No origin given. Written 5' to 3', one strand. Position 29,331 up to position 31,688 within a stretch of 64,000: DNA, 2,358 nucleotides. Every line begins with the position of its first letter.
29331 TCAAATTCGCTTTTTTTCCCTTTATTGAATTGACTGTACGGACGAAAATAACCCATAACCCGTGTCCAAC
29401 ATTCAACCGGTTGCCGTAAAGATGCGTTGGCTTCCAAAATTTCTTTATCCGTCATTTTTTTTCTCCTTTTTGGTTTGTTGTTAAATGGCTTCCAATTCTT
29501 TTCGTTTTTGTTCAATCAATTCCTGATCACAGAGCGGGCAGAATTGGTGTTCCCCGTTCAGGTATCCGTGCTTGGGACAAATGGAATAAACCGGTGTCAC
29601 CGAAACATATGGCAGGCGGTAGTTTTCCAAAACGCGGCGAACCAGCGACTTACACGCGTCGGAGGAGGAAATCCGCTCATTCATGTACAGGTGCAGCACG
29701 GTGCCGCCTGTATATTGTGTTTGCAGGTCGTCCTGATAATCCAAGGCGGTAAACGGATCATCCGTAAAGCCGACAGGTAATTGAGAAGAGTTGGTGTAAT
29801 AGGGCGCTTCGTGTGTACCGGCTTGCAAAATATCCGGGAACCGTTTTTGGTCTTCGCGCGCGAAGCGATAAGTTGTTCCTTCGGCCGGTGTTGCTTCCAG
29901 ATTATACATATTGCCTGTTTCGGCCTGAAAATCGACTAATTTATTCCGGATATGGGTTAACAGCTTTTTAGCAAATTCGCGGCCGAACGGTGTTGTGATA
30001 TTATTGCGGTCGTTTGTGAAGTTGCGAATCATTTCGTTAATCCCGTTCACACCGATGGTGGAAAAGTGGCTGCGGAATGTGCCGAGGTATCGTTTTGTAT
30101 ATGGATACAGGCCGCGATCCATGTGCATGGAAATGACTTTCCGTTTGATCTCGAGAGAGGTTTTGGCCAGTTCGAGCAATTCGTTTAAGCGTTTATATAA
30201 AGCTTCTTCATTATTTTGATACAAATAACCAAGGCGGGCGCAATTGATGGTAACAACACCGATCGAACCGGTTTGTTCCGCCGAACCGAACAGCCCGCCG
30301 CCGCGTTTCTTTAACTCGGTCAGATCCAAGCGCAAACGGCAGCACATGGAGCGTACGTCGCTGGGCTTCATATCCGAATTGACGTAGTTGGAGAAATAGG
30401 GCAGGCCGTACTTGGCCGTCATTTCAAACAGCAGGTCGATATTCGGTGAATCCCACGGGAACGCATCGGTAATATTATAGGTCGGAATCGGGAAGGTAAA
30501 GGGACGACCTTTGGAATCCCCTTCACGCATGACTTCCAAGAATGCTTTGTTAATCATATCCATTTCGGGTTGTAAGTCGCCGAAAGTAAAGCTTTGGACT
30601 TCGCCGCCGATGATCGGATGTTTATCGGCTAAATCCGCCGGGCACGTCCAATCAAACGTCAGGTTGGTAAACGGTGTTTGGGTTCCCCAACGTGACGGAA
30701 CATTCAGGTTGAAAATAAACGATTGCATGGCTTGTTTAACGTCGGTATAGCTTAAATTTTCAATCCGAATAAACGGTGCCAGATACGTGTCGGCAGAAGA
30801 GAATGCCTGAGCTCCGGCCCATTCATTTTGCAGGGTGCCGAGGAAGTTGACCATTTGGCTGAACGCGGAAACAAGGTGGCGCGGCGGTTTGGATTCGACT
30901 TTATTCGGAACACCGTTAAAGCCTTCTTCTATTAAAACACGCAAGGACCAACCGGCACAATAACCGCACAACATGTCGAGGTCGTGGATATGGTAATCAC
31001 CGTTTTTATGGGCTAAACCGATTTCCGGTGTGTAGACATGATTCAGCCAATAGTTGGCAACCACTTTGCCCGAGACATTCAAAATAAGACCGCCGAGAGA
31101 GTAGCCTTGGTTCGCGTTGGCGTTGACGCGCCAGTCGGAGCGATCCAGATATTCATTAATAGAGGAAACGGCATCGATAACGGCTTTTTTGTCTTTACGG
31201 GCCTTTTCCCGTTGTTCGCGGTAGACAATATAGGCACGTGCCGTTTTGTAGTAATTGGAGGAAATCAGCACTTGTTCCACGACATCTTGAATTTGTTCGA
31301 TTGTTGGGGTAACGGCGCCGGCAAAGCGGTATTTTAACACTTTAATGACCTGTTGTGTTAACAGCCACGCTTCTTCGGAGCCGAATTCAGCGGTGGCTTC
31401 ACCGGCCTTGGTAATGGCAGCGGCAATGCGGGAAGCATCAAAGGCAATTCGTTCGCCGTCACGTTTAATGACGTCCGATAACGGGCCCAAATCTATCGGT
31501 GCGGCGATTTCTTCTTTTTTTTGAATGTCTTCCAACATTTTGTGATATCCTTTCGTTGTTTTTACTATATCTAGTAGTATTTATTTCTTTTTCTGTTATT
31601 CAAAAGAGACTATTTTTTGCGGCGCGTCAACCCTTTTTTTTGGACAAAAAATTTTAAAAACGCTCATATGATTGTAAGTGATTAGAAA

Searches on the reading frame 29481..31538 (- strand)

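Call 18: search_protein_families(library=pfam, proteins=[window:29481-31538:-], max_evalue=0.001)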
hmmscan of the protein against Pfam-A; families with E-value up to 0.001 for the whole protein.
window:29481-31538:- (685 aa): 2 families
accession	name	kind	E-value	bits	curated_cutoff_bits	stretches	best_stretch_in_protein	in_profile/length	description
PF13597.11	NRDD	-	1.3e-172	575.8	26.2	1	141-673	2-532/562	Anaerobic ribonucleoside-triphosphate reductase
PF03477.21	ATP-cone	-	7.1e-22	78.2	25.8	1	23-111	3-87/88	ATP cone domain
